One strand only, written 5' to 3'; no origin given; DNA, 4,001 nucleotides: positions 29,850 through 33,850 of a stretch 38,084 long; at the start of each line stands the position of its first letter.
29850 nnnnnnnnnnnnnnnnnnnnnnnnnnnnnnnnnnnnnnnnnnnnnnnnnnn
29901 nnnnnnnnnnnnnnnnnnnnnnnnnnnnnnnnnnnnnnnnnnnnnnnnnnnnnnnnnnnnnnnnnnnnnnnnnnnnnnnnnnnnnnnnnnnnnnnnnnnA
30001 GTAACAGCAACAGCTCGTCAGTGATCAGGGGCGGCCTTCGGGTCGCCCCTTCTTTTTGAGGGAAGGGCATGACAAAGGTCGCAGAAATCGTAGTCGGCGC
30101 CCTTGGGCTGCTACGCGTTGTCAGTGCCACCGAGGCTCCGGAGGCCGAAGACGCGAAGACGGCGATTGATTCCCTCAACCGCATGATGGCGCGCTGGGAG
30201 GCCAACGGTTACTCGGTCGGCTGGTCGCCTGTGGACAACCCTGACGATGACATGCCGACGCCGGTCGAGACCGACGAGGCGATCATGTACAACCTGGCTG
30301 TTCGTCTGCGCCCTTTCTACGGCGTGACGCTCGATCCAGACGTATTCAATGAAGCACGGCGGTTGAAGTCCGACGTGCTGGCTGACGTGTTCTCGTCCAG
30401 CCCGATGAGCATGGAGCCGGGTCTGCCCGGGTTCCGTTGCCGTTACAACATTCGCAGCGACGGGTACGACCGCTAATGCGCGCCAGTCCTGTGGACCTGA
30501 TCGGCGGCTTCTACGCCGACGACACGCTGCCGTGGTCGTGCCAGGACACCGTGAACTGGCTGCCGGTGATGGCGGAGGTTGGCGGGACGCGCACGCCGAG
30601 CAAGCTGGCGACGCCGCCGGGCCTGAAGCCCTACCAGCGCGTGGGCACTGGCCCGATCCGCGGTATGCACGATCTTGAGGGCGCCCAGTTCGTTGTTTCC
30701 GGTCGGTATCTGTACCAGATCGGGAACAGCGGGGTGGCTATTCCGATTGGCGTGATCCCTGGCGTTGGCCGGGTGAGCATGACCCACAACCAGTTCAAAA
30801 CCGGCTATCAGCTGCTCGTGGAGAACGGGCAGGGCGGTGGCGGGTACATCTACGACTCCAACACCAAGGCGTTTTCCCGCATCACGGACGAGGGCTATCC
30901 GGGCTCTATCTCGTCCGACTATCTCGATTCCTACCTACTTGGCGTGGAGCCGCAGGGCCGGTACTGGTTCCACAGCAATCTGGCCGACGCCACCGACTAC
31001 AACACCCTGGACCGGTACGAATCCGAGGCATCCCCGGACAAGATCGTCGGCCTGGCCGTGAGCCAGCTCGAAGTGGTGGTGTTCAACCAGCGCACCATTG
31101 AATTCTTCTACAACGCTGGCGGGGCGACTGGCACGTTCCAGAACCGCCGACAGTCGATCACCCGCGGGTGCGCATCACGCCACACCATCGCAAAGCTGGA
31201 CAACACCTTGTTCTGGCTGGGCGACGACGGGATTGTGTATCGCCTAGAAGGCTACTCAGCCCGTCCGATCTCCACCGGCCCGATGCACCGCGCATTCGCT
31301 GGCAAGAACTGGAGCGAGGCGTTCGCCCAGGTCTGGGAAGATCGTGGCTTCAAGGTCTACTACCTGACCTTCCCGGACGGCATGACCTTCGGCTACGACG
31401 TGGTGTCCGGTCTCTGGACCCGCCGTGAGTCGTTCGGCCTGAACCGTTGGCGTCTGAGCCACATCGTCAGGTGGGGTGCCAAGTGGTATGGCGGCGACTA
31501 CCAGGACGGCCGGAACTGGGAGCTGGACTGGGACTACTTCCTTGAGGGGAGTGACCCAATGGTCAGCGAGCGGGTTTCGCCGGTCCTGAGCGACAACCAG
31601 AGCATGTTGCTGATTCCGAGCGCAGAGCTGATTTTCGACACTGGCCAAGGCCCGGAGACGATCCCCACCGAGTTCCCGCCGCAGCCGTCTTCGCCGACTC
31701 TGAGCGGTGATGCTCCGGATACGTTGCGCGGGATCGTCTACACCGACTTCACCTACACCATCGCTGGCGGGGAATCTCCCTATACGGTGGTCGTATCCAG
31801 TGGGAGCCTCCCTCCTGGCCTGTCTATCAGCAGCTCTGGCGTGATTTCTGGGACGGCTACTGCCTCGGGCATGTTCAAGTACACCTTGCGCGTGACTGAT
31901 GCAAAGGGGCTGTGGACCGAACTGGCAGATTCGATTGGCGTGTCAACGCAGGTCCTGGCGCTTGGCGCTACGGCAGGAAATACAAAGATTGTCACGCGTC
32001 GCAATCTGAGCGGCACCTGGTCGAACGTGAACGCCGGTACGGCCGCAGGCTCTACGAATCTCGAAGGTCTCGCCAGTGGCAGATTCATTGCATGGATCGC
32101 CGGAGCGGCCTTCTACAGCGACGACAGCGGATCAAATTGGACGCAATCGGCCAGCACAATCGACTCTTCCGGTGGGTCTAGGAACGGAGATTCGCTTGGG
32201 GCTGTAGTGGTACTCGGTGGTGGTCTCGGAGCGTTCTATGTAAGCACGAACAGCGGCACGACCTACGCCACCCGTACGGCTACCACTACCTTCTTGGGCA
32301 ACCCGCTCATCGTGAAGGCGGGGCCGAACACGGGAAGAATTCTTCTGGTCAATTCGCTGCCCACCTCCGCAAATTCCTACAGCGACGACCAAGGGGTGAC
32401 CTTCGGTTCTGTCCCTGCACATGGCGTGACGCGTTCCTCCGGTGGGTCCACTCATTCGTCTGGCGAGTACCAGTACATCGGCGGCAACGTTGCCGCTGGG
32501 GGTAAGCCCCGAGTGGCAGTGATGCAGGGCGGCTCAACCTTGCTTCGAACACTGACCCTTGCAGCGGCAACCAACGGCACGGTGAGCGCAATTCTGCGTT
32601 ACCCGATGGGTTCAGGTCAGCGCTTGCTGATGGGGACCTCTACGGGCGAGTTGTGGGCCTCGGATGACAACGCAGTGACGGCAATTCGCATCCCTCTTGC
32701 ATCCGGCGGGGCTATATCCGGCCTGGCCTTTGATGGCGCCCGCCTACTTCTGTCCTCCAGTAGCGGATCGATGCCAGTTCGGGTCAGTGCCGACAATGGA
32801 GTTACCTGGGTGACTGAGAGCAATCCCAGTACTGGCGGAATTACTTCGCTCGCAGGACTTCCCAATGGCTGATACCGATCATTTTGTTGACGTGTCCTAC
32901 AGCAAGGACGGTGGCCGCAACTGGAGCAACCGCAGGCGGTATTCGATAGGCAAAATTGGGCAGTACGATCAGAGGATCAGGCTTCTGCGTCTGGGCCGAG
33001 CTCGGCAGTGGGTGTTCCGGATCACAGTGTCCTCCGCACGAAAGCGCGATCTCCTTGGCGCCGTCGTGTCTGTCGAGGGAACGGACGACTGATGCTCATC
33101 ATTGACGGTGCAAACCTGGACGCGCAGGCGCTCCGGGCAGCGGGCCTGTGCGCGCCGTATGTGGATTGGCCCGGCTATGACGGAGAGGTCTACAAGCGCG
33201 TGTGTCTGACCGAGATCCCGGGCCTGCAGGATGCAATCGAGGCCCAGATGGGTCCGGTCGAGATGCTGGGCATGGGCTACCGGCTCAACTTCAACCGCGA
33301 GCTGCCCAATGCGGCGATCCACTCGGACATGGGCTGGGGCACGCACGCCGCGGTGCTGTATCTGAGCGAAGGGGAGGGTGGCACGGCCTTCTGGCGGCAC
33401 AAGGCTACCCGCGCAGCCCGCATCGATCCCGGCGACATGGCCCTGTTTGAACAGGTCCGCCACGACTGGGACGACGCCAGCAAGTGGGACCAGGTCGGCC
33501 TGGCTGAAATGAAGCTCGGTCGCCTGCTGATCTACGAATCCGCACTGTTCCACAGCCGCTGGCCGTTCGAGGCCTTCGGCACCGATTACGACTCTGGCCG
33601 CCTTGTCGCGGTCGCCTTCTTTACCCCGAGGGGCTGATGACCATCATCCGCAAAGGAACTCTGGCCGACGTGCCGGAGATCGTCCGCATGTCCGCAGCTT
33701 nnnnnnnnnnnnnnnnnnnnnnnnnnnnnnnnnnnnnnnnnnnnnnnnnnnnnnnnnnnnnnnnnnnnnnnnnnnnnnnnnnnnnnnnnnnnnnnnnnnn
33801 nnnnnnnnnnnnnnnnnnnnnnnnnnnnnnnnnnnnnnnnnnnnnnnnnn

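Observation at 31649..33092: The gp10-type tail hub carries an insertion of about 400 aa (Ig-like plus Asp-box repeats), and its conserved C-terminus is encoded by a separate overlapping ORF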

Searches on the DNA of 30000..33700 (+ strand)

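Call 5: search_dna_similar(query=window:30000-33700:+, collection=phages, mode=distant, max_rows=25)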
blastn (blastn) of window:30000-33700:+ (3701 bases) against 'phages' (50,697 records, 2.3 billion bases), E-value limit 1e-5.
Records with a match: 3; places in all: 3; records where one place covers at least 80% of the query: 0.
Best place of each record, by identity: 60-80% 3.
By first word of the organism name: Xylella 3.
By host as written in the record: Xylella fastidiosa 2; Xylella fastidiosa subsp. multiplex IVIA5901 1.
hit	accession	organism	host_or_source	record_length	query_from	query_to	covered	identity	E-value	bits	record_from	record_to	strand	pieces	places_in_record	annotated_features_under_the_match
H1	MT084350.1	Xylella phage Xfas53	Xylella fastidiosa subsp. multiplex ...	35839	942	1389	12%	66.8%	1e-18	103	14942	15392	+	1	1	hypothetical protein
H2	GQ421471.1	Xylella phage Xfas53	Xylella fastidiosa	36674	942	1389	12%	65.5%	2e-10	76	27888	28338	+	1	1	head completion protein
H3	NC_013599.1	Xylella phage Xfas53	Xylella fastidiosa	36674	942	1389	12%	65.5%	2e-10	76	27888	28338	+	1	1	head closure Hc3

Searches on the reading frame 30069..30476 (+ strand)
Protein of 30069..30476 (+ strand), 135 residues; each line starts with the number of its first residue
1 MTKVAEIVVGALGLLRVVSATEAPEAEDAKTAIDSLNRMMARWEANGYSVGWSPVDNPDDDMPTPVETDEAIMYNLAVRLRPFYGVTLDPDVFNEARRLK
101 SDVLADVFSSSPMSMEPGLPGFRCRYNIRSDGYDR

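Call 3: search_protein_families(library=pfam, proteins=[window:30069-30476:+], max_evalue=1)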
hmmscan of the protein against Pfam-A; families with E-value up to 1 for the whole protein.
window:30069-30476:+ (135 aa): 2 families
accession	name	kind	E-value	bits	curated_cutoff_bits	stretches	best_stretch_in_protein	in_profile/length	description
PF11650.14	P22_Tail-4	-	3.8e-08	34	21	1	5-114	8-124/159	P22 tail accessory factor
PF19199.5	Phage_coatGP8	-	0.17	12.5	24.6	1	4-40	2-38/69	Phage major coat protein, Gp8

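Call 4: search_protein_families(library=phrogs, proteins=[window:30069-30476:+], max_evalue=0.01)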
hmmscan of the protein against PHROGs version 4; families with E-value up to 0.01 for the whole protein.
window:30069-30476:+ (135 aa): 4 families
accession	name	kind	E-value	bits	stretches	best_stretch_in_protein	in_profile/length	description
phrog_637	-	connector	1.3e-27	97.6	1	1-120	3-129/156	head-tail adaptor Ad3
phrog_12985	-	unknown function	7.8e-07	30.1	1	1-47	1-47/238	-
phrog_29314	-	unknown function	0.0056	17.7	1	5-80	8-79/137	-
phrog_15680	-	head and packaging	0.0091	16.6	0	55-123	14-81/253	head maturation protease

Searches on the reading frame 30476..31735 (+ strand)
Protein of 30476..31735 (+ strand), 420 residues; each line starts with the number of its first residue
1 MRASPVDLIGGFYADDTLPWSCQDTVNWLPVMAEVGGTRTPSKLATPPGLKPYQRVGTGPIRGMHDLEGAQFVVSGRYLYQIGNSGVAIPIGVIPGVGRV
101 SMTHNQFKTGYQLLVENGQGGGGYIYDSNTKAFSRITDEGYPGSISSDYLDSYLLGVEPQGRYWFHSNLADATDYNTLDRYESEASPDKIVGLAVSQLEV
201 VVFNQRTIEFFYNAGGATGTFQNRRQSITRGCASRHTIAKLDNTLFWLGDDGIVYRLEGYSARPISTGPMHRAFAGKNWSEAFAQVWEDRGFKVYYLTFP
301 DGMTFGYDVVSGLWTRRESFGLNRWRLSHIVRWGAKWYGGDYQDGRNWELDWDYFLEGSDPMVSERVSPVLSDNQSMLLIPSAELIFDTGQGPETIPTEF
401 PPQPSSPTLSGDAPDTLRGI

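Call 14: find_related_loci(query=window:30476-31735:+, collection=viral_contigs, flank=5000)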
Query window:30476-31735:+ (420 aa) in viral_contigs; peptide patterns used: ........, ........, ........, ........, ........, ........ (x = any residue, [..] = any of these).
250 stretches matched a pattern; 249 encode a relative of the query (tblastn E <= 1e-3); the best 80 are kept; 79 distinct loci.
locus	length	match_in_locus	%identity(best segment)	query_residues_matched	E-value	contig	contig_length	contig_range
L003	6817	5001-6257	89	1-419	0e+0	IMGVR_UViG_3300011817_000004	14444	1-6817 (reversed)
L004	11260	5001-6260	88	1-420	0e+0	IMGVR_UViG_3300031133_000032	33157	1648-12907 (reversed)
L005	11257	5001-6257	83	1-419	0e+0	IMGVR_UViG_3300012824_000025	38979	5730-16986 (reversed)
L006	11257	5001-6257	82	1-419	0e+0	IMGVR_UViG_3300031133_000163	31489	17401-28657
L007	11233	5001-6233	81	1-419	0e+0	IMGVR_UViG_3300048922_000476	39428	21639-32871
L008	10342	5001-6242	82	1-414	0e+0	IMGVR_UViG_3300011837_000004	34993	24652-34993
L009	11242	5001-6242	78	1-414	0e+0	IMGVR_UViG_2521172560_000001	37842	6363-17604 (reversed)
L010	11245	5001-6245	76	1-415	0e+0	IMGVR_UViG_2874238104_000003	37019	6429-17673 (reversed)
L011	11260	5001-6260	78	1-420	0e+0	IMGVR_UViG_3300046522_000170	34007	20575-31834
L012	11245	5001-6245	76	1-415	0e+0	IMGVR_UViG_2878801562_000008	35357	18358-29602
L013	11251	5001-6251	77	1-420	0e+0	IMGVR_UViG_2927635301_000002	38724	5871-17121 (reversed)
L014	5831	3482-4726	75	1-415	0e+0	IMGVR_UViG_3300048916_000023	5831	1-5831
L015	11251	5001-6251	76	1-420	0e+0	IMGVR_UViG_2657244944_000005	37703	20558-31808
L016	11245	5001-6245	74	1-415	0e+0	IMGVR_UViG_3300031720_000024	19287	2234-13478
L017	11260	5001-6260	76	1-420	0e+0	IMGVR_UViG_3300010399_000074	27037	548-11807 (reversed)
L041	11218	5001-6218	50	6-408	7e-122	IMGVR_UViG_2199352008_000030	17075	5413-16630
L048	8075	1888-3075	34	8-399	6e-53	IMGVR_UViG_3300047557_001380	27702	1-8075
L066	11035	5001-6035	37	26-360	3e-53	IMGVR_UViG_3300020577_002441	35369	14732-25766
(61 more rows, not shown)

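Call 15: find_related_loci(query=window:30476-31735:+, collection=genome_contigs, flank=5000)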
Query window:30476-31735:+ (420 aa) in genome_contigs; peptide patterns used: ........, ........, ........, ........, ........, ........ (x = any residue, [..] = any of these).
23 stretches matched a pattern; 9 encode a relative of the query (tblastn E <= 1e-3); 9 distinct loci.
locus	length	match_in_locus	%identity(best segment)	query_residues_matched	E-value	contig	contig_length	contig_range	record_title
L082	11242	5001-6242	78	1-414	0e+0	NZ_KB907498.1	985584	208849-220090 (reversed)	Stenotrophomonas maltophilia ATCC 19867 G370DRAFT_scaffold00001.1, whole genome shotgun sequence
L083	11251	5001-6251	77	1-420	0e+0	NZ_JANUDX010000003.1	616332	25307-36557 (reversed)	Stenotrophomonas sp. BIGb0135 Ga0480596_03, whole genome shotgun sequence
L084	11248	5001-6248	75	1-420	0e+0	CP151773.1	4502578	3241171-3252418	Stenotrophomonas maltophilia strain T2-6 chromosome, complete genome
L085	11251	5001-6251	71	1-420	0e+0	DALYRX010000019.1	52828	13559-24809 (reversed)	MAG TPA_asm: Stenotrophomonas sp. isolate CTOTU47363 NODE_47_length_52828_cov_11.141322, whole genome shotgun sequence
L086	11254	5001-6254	51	1-420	3e-134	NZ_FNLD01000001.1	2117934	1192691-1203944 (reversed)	Pseudoxanthomonas sp. CF125, whole genome shotgun sequence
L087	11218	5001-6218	50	6-408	9e-123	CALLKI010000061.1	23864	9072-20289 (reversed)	MAG TPA_asm: uncultured Luteimonas sp. isolate SRR4028141_bin.90_CONCOCT_v1.1_MAG genome assembly, contig: ERZ858510.194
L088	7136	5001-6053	33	8-355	5e-49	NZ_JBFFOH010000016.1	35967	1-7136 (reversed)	MAG: Sulfurovum sp. isolate Mix_mud18.2022.04.97 k141_795891_length_35967_cov_18.8605, whole genome shotgun sequence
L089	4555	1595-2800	31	8-399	2e-46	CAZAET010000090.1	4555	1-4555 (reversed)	MAG TPA_asm: uncultured Candidatus Planktophila sp. isolate binchicken_co225_69 genome assembly, contig: NODE_9274_lengt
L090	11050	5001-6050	30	8-351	4e-36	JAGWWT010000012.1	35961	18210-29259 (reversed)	MAG: Patescibacteria group bacterium isolate REEB45 contig-150_1378, whole genome shotgun sequence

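Call 34: search_protein_families(library=pfam, proteins=[L048:1735-4608:+, L066:4890-7025:+, L041:6574-7605:+, L041:7602-8447:+], max_evalue=0.01)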
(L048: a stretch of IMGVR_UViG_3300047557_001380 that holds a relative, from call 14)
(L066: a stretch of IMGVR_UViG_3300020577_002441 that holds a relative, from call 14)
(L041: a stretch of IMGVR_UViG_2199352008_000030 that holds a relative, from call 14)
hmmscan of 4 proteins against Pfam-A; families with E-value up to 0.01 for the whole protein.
L048:1735-4608:+ (958 aa): 1 family
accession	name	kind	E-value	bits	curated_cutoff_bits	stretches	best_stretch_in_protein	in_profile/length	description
PF01048.26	PNP_UDP_1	-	0.0096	15.8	25.1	0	774-847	46-124/233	Phosphorylase superfamily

L066:4890-7025:+ (712 aa): 1 family
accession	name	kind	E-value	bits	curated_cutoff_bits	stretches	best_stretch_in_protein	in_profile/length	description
PF11134.13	Phage_stabilise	-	1.5e-10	40.7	25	1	72-385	54-373/469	Phage stabilisation protein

L041:6574-7605:+ (343 aa): 0 families

L041:7602-8447:+ (281 aa): 0 families
